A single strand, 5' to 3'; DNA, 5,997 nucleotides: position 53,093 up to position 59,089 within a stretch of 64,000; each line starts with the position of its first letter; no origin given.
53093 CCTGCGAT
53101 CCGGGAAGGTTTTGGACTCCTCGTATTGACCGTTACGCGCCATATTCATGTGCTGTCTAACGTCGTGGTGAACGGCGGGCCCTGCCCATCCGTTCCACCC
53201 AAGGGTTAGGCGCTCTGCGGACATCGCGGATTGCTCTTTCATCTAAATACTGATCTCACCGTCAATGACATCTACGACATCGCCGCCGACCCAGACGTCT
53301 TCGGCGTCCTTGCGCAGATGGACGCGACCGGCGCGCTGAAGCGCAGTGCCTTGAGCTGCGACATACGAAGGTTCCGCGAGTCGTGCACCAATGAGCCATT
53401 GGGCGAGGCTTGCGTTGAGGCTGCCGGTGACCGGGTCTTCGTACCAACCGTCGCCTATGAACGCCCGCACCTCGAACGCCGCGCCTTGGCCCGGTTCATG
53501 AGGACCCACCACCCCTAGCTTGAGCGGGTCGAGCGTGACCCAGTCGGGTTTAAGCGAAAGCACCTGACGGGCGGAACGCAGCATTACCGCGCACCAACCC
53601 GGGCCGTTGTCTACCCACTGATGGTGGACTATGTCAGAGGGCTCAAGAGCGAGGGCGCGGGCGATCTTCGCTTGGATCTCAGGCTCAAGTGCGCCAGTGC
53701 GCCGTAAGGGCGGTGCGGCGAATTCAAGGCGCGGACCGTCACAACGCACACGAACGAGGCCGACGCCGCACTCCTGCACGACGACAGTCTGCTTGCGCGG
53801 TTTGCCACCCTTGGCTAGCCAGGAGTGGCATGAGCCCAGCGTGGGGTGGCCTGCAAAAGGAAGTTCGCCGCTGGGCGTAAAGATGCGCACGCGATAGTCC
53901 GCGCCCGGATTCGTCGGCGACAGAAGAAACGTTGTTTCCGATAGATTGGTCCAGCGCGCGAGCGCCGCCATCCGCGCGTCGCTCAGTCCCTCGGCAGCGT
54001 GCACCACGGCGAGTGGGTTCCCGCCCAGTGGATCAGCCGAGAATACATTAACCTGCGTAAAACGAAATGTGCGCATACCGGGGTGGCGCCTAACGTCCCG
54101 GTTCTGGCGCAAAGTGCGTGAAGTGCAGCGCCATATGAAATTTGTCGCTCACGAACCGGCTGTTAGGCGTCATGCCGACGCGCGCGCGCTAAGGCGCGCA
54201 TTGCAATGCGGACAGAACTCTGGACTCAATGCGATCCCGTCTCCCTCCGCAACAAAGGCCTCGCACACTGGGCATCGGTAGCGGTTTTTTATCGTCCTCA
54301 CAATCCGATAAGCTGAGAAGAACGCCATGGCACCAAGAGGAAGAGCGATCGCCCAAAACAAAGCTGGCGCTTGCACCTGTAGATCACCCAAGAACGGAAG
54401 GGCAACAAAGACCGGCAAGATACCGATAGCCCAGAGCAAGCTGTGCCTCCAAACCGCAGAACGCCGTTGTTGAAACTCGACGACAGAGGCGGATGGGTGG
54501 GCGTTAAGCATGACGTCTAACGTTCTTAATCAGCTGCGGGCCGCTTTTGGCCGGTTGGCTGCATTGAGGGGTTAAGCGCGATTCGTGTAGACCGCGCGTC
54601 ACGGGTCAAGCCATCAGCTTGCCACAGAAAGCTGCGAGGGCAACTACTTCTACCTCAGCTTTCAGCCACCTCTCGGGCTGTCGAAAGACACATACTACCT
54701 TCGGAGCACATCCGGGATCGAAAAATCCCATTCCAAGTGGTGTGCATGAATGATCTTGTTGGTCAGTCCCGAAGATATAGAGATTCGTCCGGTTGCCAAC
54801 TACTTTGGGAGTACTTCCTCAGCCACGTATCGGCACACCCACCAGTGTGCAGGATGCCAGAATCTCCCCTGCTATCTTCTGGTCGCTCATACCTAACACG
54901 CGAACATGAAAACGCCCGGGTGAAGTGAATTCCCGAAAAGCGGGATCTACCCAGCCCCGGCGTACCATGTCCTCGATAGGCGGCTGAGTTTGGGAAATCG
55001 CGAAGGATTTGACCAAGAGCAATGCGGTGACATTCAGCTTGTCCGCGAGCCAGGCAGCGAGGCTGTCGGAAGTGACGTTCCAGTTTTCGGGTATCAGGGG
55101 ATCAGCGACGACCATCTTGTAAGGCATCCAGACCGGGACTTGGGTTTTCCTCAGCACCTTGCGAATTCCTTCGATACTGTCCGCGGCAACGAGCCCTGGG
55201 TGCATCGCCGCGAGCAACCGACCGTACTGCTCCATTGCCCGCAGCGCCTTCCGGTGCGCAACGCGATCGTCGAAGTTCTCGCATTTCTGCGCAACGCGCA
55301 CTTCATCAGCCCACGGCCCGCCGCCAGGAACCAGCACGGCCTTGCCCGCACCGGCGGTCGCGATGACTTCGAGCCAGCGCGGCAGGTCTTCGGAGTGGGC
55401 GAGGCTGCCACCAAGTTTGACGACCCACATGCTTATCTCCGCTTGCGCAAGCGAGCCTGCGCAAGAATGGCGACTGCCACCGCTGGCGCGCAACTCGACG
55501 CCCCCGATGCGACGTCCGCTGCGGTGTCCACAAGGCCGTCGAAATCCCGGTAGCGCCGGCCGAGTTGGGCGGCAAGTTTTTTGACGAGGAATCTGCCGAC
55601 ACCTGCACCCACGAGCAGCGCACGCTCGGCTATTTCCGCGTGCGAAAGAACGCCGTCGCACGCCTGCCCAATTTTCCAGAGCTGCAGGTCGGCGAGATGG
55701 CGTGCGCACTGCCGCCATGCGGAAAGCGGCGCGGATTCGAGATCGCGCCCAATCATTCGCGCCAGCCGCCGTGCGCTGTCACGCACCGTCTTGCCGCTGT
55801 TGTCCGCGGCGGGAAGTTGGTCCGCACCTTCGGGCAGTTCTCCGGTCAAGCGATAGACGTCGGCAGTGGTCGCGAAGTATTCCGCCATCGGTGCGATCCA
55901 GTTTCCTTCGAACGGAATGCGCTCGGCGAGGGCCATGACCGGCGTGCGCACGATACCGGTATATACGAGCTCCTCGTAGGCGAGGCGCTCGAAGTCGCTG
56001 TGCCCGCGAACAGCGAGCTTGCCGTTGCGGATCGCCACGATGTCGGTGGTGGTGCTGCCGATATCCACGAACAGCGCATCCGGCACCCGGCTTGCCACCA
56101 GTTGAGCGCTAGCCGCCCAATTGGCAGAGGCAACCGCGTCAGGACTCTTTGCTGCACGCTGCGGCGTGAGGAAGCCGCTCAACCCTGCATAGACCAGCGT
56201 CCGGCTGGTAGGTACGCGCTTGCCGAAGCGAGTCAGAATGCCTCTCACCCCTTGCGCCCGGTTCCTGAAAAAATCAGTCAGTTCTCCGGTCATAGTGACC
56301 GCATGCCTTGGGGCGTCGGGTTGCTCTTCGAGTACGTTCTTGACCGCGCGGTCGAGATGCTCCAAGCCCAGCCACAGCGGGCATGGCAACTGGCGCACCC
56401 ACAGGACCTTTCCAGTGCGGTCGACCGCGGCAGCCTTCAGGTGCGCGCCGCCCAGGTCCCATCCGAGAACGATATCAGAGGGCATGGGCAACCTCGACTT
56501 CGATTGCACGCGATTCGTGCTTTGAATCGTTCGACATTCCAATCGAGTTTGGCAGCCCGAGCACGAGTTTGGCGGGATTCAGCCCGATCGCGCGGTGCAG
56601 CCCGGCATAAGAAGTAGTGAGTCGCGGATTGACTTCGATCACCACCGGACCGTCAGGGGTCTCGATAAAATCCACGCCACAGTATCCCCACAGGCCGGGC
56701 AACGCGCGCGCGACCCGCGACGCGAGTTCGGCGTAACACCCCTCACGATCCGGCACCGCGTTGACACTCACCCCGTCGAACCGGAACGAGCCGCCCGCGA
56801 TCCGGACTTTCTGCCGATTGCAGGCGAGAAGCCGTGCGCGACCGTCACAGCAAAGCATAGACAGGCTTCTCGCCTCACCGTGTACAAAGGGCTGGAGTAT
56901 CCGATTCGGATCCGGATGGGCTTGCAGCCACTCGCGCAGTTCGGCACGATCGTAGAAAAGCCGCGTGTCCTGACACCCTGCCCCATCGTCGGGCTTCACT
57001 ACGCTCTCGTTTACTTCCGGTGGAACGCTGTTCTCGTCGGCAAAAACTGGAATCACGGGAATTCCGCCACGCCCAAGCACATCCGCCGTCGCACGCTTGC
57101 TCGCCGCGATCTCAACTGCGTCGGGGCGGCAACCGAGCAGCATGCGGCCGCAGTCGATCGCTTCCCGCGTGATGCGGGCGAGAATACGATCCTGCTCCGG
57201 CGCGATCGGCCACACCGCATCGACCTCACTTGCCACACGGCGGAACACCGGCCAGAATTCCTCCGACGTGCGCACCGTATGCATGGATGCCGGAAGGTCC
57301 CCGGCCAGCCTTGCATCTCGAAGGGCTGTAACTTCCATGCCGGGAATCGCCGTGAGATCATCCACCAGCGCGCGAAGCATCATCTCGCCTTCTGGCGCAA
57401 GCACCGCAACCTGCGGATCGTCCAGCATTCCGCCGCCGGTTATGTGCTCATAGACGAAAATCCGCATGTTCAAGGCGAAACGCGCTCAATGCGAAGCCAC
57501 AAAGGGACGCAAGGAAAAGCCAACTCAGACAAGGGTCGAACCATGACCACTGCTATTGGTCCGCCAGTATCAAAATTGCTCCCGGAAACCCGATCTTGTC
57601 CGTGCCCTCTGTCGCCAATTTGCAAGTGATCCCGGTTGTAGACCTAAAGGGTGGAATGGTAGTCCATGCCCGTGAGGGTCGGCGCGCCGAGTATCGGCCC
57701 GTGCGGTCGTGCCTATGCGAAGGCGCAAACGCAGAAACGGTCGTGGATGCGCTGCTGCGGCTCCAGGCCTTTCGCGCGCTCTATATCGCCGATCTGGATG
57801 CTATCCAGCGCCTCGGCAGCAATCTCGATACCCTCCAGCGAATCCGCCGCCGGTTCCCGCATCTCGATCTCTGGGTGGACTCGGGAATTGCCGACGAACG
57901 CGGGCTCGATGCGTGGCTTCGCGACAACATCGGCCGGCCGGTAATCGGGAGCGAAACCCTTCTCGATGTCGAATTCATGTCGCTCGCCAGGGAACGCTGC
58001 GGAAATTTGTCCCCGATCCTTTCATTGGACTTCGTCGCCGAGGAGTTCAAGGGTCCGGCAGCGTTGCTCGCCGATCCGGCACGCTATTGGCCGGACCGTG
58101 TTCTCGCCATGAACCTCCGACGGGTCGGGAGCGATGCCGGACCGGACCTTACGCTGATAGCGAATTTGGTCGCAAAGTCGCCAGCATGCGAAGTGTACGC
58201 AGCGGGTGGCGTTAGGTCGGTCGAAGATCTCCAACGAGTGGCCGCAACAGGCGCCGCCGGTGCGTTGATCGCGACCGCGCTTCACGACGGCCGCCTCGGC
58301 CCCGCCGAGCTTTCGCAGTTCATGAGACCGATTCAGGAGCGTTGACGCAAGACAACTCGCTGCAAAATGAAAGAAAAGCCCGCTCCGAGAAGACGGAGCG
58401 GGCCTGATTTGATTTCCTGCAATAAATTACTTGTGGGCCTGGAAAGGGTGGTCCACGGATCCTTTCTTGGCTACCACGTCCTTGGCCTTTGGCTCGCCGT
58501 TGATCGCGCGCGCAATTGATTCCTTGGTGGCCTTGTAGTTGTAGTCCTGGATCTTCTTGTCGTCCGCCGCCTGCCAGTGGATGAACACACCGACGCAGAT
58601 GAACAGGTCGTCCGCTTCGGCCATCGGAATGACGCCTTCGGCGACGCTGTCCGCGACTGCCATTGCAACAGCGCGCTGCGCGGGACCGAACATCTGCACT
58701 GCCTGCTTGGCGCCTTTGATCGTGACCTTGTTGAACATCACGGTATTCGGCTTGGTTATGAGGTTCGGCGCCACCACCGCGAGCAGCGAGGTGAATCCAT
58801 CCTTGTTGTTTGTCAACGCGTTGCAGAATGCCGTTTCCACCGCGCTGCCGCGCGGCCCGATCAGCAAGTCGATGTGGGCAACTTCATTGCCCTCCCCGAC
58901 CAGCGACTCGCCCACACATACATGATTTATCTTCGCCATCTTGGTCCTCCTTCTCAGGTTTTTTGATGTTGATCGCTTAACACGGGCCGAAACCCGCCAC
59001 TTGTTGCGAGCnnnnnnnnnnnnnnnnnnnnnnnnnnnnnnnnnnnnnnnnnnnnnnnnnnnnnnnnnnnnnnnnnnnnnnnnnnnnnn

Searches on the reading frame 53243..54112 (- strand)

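Call 48: search_protein_families(library=ncbifam, proteins=[window:53243-54112:-], max_evalue=0.00001)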
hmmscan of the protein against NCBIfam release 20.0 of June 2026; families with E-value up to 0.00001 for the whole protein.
window:53243-54112:- (289 aa): 2 families
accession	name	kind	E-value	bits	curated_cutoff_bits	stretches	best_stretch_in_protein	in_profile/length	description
TIGR00654.1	PhzF_family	subfamily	3.1e-46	158.1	76.2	1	17-289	4-298/298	PhzF family phenazine biosynthesis isomerase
NF007625.0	PRK10281.1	equivalog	3.5e-29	101.9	386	1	18-282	5-292/301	PhzF family isomerase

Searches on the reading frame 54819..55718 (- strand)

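Call 48: search_protein_families(library=ncbifam, proteins=[window:54819-55718:-], max_evalue=0.00001)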
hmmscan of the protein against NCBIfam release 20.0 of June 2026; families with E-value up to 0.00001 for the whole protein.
window:54819-55718:- (299 aa): 1 family
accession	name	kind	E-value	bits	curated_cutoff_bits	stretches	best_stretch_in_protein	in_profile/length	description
NF040622.1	MfnE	equivalog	1.6e-21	76.9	300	1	97-236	1-140/211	[5-(aminomethyl)furan-3-yl]methyl phosphate kinase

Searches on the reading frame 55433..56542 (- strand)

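Call 48: search_protein_families(library=ncbifam, proteins=[window:55433-56542:-], max_evalue=0.00001)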
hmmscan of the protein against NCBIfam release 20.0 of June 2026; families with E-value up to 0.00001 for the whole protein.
window:55433-56542:- (369 aa): 2 families
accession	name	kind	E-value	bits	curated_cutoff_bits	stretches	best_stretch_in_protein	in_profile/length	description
TIGR03123.1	one_C_unchar_1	hypoth_equivalog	6.5e-108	360.8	244.1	1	26-361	1-326/327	probable H4MPT-linked C1 transfer pathway protein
NF040623.1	MfnF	equivalog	2e-41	142.2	520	1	25-305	2-277/324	(4-{4-[2-(gamma-L-glutamylamino)ethyl]phenoxymethyl}furan-2-yl)methanamine synthase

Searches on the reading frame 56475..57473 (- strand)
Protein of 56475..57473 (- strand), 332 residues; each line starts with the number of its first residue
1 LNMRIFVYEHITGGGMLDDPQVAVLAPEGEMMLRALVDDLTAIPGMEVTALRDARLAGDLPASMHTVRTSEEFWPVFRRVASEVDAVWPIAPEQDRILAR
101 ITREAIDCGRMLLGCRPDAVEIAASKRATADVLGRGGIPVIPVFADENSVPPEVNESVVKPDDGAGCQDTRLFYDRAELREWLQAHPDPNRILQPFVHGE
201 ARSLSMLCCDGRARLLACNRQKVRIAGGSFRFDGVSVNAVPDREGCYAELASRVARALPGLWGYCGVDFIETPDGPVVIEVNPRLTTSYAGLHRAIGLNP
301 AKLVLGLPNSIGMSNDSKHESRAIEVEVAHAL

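Call 48: search_protein_families(library=ncbifam, proteins=[window:56475-57473:-], max_evalue=0.00001)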
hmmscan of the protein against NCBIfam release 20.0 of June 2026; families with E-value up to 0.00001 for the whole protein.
window:56475-57473:- (332 aa): 6 families
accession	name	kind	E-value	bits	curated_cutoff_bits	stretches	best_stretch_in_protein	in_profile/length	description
NF040722.1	MfnD_Meth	equivalog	3.7e-19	69.3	400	1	188-295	158-261/288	tyramine--L-glutamate ligase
NF009405.0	PRK12767.1-4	equivalog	2.9e-09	36.4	390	1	73-290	58-271/320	carbamoyl phosphate synthase-like protein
TIGR03909.1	pyrrolys_PylC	equivalog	2e-08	33.4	248.3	1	81-287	59-255/374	3-methylornithine--L-lysine ligase PylC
NF009402.0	PRK12767.1-1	equivalog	3.6e-06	26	218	1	83-299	73-289/329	carbamoyl phosphate synthase-like protein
TIGR00768.1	rimK_fam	subfamily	3.9e-06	26.4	143.4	1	158-303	126-271/276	RimK family alpha-L-glutamate ligase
NF040720.1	MptN_Meth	equivalog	4.9e-06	25.8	350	0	117-305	93-287/291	tetrahydromethanopterin:alpha-L-glutamate ligase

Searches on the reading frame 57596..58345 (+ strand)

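Call 72: search_protein_families(library=pfam, proteins=[window:57596-58345:+], max_evalue=0.00001)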
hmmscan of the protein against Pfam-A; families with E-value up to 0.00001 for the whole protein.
window:57596-58345:+ (249 aa): 1 family
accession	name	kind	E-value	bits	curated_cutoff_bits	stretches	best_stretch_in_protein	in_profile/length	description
PF00977.27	His_biosynth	-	1.3e-26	93.9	23.6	1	10-234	1-227/228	Histidine biosynthesis protein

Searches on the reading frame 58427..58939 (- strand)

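Call 72: search_protein_families(library=pfam, proteins=[window:58427-58939:-], max_evalue=0.00001)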
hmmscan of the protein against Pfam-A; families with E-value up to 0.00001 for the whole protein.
window:58427-58939:- (170 aa): 1 family
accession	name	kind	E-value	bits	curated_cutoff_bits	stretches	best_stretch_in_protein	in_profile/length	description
PF08714.17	Fae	-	3.8e-71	238.7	27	1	9-166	1-158/159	Formaldehyde-activating enzyme (Fae)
